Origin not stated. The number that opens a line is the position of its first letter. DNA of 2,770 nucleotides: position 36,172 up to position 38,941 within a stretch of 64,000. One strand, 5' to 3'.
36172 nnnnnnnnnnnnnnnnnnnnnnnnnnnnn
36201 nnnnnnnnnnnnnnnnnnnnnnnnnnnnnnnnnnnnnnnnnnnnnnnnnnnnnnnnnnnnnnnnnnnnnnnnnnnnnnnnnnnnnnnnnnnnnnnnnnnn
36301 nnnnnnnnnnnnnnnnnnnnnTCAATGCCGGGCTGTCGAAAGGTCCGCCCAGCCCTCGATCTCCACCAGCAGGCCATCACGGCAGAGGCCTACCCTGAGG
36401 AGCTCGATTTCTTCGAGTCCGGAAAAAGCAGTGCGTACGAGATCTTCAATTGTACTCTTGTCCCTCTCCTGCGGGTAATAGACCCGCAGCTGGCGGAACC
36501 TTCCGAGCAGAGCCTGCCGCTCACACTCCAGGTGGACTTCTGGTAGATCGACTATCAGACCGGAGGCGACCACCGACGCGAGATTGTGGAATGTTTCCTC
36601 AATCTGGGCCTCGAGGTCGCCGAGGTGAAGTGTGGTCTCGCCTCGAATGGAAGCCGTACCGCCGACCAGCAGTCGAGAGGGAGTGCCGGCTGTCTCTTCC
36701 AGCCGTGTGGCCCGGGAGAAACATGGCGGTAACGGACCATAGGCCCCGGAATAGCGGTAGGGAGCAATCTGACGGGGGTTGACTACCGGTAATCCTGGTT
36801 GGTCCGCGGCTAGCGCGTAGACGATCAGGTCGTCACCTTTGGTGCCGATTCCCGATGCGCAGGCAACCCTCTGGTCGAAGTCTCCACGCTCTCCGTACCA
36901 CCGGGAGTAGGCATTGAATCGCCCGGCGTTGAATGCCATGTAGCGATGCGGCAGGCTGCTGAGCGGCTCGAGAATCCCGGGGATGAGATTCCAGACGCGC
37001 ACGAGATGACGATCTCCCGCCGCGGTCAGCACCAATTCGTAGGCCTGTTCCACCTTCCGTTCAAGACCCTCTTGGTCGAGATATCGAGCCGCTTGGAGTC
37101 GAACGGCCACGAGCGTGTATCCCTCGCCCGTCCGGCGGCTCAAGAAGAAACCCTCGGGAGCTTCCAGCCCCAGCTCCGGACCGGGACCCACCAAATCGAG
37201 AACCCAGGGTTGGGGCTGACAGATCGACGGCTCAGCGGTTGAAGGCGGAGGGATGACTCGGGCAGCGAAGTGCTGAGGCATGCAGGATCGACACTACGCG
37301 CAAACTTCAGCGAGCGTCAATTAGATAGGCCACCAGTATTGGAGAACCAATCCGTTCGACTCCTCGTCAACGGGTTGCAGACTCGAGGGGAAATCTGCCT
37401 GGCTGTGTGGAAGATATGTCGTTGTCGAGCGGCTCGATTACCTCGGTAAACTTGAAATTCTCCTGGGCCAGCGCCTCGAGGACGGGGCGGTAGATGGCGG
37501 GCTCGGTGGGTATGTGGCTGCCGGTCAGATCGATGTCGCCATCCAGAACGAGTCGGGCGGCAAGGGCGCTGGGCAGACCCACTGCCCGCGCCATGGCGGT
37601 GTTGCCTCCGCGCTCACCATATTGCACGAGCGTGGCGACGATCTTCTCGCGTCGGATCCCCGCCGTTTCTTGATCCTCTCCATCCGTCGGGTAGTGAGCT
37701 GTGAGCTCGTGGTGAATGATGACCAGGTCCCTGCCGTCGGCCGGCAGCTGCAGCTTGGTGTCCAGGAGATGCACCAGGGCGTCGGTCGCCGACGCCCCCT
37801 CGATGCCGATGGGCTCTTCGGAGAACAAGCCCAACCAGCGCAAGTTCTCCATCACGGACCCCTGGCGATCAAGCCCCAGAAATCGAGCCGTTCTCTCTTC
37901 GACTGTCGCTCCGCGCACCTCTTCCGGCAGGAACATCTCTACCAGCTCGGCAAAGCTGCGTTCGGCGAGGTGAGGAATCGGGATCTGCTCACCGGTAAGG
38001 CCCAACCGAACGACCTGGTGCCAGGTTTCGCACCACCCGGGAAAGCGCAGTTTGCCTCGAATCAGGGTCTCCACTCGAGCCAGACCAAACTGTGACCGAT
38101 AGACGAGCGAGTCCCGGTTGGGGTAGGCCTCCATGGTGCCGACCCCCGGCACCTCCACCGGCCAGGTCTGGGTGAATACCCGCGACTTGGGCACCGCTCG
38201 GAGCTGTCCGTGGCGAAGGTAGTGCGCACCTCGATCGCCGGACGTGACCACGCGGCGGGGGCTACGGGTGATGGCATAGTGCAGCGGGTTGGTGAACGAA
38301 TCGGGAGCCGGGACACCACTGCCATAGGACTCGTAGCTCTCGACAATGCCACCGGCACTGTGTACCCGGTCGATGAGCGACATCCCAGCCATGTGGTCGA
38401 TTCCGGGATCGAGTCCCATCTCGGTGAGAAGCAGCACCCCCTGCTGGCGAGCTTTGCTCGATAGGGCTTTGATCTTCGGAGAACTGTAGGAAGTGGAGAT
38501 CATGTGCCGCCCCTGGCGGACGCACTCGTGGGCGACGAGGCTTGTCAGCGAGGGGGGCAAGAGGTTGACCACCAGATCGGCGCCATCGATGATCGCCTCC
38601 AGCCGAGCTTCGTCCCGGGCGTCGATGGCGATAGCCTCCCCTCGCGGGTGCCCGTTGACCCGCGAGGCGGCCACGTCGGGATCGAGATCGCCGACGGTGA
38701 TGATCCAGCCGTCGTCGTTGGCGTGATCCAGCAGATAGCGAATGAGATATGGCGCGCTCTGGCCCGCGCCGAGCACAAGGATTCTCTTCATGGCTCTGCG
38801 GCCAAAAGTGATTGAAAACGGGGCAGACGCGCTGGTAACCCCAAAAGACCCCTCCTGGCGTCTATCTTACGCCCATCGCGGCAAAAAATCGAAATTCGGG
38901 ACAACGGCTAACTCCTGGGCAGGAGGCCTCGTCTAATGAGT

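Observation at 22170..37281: Halogenase-containing aryl-polyene / xanthomonadin-like type II PKS-type cluster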

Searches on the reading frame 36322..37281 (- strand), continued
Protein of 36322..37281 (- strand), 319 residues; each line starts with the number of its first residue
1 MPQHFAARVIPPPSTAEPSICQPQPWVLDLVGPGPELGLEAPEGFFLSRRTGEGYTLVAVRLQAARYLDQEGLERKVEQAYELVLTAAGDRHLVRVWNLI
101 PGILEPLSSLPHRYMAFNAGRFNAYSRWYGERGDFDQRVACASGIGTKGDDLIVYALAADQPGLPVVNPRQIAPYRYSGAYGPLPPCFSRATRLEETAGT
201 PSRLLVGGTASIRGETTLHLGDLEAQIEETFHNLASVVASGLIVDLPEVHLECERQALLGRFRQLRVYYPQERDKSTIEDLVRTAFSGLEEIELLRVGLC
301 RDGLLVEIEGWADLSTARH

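Call 10: search_solved_structures(query=window:36322-37281:-, max_evalue=0.01, show_alignments=3)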
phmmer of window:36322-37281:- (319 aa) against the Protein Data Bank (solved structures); distinct sequences matched with E-value up to 0.01: 3.
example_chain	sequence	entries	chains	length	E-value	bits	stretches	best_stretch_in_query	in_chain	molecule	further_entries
5ag3_A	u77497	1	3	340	1.1e-26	97.4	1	85-310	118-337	PUTATIVE PTERIDINE-DEPENDENT DIOXYGENASE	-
5a3k_A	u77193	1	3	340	2.8e-25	92.8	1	85-310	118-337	PUTATIVE PTERIDINE-DEPENDENT DIOXYGENASE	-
4bps_A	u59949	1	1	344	9.3e-21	77.9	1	80-311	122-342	FKBO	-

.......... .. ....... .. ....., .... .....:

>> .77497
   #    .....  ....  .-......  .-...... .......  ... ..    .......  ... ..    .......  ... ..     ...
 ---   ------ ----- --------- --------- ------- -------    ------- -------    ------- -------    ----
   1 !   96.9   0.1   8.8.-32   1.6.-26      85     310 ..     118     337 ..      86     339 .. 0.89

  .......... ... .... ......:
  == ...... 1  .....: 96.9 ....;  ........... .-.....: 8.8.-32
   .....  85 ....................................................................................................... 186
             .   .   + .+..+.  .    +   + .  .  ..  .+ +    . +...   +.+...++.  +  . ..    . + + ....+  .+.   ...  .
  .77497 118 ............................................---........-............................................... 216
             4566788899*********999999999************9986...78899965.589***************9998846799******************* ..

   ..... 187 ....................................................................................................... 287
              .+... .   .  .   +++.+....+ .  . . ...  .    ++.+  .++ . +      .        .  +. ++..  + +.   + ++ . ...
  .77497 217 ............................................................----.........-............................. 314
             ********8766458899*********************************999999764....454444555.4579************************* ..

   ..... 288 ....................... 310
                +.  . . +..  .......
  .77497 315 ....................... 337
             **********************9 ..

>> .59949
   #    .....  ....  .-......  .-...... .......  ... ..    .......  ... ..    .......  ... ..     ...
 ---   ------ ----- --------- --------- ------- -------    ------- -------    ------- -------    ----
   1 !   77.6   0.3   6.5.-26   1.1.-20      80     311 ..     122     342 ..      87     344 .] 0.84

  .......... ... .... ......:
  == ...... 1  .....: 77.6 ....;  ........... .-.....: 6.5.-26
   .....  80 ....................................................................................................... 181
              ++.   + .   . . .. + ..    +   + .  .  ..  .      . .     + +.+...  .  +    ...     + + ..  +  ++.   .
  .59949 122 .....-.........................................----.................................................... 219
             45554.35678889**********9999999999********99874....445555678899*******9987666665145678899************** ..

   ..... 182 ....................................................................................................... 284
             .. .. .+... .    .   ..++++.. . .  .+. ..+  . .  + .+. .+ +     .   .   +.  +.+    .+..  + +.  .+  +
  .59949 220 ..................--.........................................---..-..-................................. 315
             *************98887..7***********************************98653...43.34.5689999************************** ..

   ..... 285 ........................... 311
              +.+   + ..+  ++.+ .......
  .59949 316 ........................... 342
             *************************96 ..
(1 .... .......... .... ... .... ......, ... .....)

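Call 13: find_related_loci(query=A1, collection=genome_contigs, flank=10000)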
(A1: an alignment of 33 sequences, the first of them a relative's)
Query A1 (319 aa) in genome_contigs; peptide patterns used: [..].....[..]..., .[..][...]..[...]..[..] (x = any residue, [..] = any of these).
282 stretches matched a pattern; 224 encode a relative of the query (tblastn E <= 1e-3); the best 80 are kept; 80 distinct loci.
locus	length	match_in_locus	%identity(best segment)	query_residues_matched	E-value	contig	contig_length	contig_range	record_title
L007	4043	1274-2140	54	26-314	4e-91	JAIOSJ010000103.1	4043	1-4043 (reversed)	MAG: Thermoanaerobaculales bacterium isolate SMBSF41 bin_20_k127_371625, whole genome shotgun sequence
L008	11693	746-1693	54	1-316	5e-105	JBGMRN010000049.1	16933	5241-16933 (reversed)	MAG: Thermoanaerobaculales bacterium isolate N04_metabat2_bin.17 NODE_1175_length_16933_cov_8.921377, whole genome shotg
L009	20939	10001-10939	46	1-316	5e-87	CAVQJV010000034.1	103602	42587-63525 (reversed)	MAG: uncultured Acidobacteriota bacterium isolate MFD09779.bin.2.172 genome assembly, contig: contig_57177, whole genome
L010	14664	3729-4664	45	1-315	2e-83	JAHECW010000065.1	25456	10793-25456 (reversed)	MAG: Acidobacteria bacterium isolate Ww181 NODE_3373_length_25456_cov_4.092560, whole genome shotgun sequence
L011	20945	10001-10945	43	7-317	2e-76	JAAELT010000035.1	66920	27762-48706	MAG: bacterium isolate Bpl_12 BplG_CONTIG337390, whole genome shotgun sequence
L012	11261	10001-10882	48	22-317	1e-76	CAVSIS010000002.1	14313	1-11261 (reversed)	MAG: uncultured Acidobacteriota bacterium isolate MFD02416.bin.4.367 genome assembly, contig: contig_101248, whole genom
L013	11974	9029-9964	44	1-315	4e-76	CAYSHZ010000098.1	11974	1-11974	MAG TPA_asm: uncultured Thermoanaerobaculia bacterium isolate binchicken_co67_263 genome assembly, contig: NODE_5725_len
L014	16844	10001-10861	48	22-310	3e-75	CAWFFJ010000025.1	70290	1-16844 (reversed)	MAG: uncultured Acidobacteriota bacterium isolate MFD02416.bin.3.238 genome assembly, contig: contig_24159, whole genome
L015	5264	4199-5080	47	22-317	1e-74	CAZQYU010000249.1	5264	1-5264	MAG TPA_asm: uncultured Thermoanaerobaculia bacterium isolate SRP214966_co3_119 genome assembly, contig: NODE_31199_leng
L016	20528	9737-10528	52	50-314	8e-74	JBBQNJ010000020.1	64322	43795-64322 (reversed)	MAG: Tepidisphaerales bacterium isolate Co_metawrap_292 Cmw_292_k141_870292_length_64322_cov_13.9986, whole genome shotg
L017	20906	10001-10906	45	23-314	5e-73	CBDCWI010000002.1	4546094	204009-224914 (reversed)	MAG: Candidatus Multivoradales bacterium isolate 1f28cde2-ba50-4c22-9f4e-741ccd2d9d18 genome assembly, contig: contig_2,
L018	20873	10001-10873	47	26-315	2e-72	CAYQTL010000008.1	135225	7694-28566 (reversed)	MAG TPA_asm: uncultured Thermoanaerobaculia bacterium isolate SRP332253_co2_167 genome assembly, contig: NODE_70_length_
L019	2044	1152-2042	45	10-309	2e-74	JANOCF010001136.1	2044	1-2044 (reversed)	MAG: Holophagales bacterium isolate VAR_17_metabat_435 VAR_17_k141_4203918, whole genome shotgun sequence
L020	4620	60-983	42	12-313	3e-71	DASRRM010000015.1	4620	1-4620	MAG TPA_asm: Tepidisphaeraceae bacterium isolate SMAG_U4852 k141_4621786, whole genome shotgun sequence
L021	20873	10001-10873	45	25-314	8e-71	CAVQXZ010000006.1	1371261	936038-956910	MAG: uncultured Holophagae bacterium isolate MFD00032.bin.2.196 genome assembly, contig: contig_3257, whole genome shotg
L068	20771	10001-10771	46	58-312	5e-61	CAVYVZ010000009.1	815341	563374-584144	MAG: uncultured Acidobacteriota bacterium isolate MFD09206.bin.2.2 genome assembly, contig: contig_6753, whole genome sh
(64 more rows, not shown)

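Call 28: search_dna_similar(query=window:36322-37281:-, collection=plasmids, mode=protein, max_rows=20)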
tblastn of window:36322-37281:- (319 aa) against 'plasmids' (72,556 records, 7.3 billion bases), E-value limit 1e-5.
Records with a match: 11; places in all: 11; records where one place covers at least 80% of the query: 0.
Best place of each record, by identity: <60% 11.
By first word of the organism name: Streptomyces 5; Pseudonocardia 2; Aureibacter 2; Caballeronia 1; Parabacteroides 1.
By predicted mobility (MOB-suite, as given by PLSDB): non-mobilizable 9; mobilizable 2.
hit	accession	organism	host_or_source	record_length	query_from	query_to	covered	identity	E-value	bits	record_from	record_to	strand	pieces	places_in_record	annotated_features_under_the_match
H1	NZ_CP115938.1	Streptomyces goshikiensis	microorganism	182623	64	310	77%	31.9%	6e-22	103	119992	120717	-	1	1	FkbO/Hyg5 family chorismatase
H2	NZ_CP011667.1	Streptomyces sp. Mg1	-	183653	64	310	77%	31.9%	6e-22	103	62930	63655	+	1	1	FkbO/Hyg5 family chorismatase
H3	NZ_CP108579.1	Streptomyces goshikiensis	-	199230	64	310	77%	31.9%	6e-22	103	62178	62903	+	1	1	FkbO/Hyg5 family chorismatase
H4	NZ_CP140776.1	Streptomyces goshikiensis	cell culture,soil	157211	64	310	77%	31.9%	8e-22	103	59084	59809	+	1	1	FkbO/Hyg5 family chorismatase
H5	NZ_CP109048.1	Streptomyces sp. NBC_00637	-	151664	77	310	73%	33.5%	2e-23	107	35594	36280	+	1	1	FkbO/Hyg5 family chorismatase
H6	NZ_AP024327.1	Caballeronia sp. NK8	-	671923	93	312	69%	34.1%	1e-20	100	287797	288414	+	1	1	FkbO/Hyg5 family chorismatase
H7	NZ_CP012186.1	Pseudonocardia sp. EC080619-01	Apterostigma dentigerum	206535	92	310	69%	33.9%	2e-23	107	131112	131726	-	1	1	FkbO/Hyg5 family chorismatase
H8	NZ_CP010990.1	Pseudonocardia sp. EC080625-04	Apterostigma dentigerum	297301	92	310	69%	33.9%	2e-23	107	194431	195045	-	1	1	FkbO/Hyg5 family chorismatase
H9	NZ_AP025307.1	Aureibacter tunicatorum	-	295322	69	310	76%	27.1%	4e-13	77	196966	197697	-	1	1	hypothetical protein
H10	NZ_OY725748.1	Parabacteroides distasonis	-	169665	93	312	69%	29.3%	2e-10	69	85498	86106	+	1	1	hypothetical protein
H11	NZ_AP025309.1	Aureibacter tunicatorum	-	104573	93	314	70%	25.1%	6e-7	59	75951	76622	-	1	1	hypothetical protein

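Call 29: get_annotated_region(hit=H6, flank=15000)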
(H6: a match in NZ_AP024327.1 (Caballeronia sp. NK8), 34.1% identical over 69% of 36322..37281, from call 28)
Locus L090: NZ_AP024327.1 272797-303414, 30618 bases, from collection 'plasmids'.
description: Caballeronia sp. NK8 plasmid pNK83, complete sequence
organism: Caballeronia sp. NK8 (NCBI taxid 140098)
taxonomy: Bacteria; Pseudomonadota; Betaproteobacteria; Burkholderiales; Burkholderiaceae; Caballeronia; Caballeronia sp. NK8
host: -; source: -; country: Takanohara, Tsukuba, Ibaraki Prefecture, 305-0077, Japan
typing (MOB-suite, as given by PLSDB): non-mobilizable
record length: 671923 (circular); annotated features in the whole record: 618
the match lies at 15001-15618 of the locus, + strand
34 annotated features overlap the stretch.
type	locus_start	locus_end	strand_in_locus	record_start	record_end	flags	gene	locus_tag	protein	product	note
CDS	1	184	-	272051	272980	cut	-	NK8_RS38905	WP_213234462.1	LysR substrate-binding domain-containing protein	-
CDS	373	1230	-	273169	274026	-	-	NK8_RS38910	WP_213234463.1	oxidoreductase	-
CDS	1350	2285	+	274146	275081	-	-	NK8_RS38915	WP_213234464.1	LysR family transcriptional regulator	-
CDS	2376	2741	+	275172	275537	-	-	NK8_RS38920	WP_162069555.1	BON domain-containing protein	-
CDS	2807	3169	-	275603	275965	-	-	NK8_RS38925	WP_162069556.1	NUDIX domain-containing protein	-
CDS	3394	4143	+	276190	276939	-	-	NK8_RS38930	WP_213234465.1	DUF2278 family protein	-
CDS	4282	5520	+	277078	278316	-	-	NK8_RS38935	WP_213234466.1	multidrug effflux MFS transporter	GO:0055085 - transmembrane transport [Evidence IEA]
CDS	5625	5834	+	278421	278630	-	-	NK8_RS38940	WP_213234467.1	hypothetical protein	-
CDS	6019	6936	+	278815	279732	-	-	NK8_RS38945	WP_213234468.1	ABC transporter permease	-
CDS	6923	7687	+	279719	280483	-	-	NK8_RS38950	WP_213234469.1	ABC transporter ATP-binding protein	-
CDS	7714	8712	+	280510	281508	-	-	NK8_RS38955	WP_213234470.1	ABC transporter substrate-binding protein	-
CDS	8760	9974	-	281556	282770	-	-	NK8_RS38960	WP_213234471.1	SfnB family sulfur acquisition oxidoreductase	GO:0006790 - sulfur compound metabolic process [Evidence IEA]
CDS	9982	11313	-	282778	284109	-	-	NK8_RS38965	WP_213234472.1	LLM class flavin-dependent oxidoreductase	-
CDS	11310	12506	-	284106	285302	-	-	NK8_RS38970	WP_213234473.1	LLM class flavin-dependent oxidoreductase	-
CDS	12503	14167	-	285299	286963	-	-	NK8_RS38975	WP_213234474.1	rhodanese-like domain-containing protein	-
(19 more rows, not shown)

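Call 36: search_protein_families(library=pfam, proteins=[L068:2142-3356:-, L068:6832-9009:+, L068:8950-9855:-, L068:9383-9787:+, L068:421-1014:-, L068:18106-19173:+, L068:19276-20439:+, L068:16727-17623:+, L068:17637-18125:-, L068:3176-4417:+], max_evalue=0.001)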
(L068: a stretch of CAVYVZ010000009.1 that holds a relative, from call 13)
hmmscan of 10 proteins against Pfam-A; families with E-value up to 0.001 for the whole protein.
L068:2142-3356:- (404 aa): 3 families
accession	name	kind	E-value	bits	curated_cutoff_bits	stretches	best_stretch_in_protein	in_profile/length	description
PF00109.32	ketoacyl-synt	-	1.1e-27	97.7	20.8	1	3-236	2-245/252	Beta-ketoacyl synthase, N-terminal domain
PF02801.28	Ketoacyl-synt_C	-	1.5e-16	60.9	20.8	1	250-358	2-116/119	Beta-ketoacyl synthase, C-terminal domain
PF00108.29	Thiolase_N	-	1.9e-07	31.2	26.4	0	275-351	28-104/260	Thiolase, N-terminal domain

L068:6832-9009:+ (725 aa): 3 families
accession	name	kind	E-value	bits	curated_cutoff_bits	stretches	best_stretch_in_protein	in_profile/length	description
PF00109.32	ketoacyl-synt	-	1.4e-46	159.6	20.8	1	312-557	2-252/252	Beta-ketoacyl synthase, N-terminal domain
PF02801.28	Ketoacyl-synt_C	-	3.6e-38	130.7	20.8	1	565-679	1-118/119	Beta-ketoacyl synthase, C-terminal domain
PF00108.29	Thiolase_N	-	0.00013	21.8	26.4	0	466-503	77-114/260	Thiolase, N-terminal domain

L068:8950-9855:- (301 aa): 1 family
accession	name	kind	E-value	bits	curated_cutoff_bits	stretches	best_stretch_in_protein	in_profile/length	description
PF01553.26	Acyltransferase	-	1.2e-22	80.5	23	1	84-207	5-131/132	Acyltransferase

L068:9383-9787:+ (134 aa): 0 families

L068:421-1014:- (197 aa): 0 families

L068:18106-19173:+ (355 aa): 0 families

L068:19276-20439:+ (387 aa): 2 families
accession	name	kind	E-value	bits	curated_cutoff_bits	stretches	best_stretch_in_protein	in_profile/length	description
PF02401.23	LYTB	-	1.9e-06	27.8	24.5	0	207-245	41-80/267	LytB protein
PF10109.15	Phage_TAC_7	-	0.00024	21.5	25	0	220-242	40-63/79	Phage tail assembly chaperone proteins, E, or 41 or 14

L068:16727-17623:+ (298 aa): 2 families
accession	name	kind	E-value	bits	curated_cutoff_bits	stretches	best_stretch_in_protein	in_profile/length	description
PF09851.14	SHOCT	-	1.7e-06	28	27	1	268-295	1-28/28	Short C-terminal domain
PF03923.18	Lipoprotein_16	-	8e-05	22.9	25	1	93-241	13-157/159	Uncharacterized lipoprotein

L068:17637-18125:- (162 aa): 1 family
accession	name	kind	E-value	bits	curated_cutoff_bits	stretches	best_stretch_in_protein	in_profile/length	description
PF07977.19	FabA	-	5.6e-13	49.1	23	1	34-155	1-136/138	FabA-like domain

L068:3176-4417:+ (413 aa): 0 families

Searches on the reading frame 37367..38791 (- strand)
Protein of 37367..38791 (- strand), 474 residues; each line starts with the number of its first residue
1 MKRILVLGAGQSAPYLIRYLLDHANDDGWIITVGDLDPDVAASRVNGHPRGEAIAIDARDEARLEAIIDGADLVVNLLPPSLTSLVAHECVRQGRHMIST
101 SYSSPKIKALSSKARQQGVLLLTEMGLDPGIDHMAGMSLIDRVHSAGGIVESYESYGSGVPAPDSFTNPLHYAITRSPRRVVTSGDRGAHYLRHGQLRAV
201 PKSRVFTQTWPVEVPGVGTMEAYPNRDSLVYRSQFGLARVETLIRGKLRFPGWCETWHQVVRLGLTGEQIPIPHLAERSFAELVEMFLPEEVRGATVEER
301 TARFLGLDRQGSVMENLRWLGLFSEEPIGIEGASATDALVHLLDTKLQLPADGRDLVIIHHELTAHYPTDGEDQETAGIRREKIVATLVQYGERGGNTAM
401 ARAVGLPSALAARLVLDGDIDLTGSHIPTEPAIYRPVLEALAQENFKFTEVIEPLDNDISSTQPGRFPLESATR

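Call 5: search_protein_families(library=pfam, proteins=[window:37367-38791:-], max_evalue=0.01)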
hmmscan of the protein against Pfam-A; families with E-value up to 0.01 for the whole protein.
window:37367-38791:- (474 aa): 2 families
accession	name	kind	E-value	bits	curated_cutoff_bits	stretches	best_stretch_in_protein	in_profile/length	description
PF16653.10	Sacchrp_dh_C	-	3.1e-60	205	31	1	126-444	1-263/265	Saccharopine dehydrogenase C-terminal domain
PF03435.24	Sacchrp_dh_NADP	-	8.5e-16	58.9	25.1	1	4-121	1-128/129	Saccharopine dehydrogenase NADP binding domain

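Call 7: search_protein_families(library=ncbifam, proteins=[window:37367-38791:-], max_evalue=0.1)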
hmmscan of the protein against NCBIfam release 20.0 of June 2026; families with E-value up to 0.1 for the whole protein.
window:37367-38791:- (474 aa): 0 families
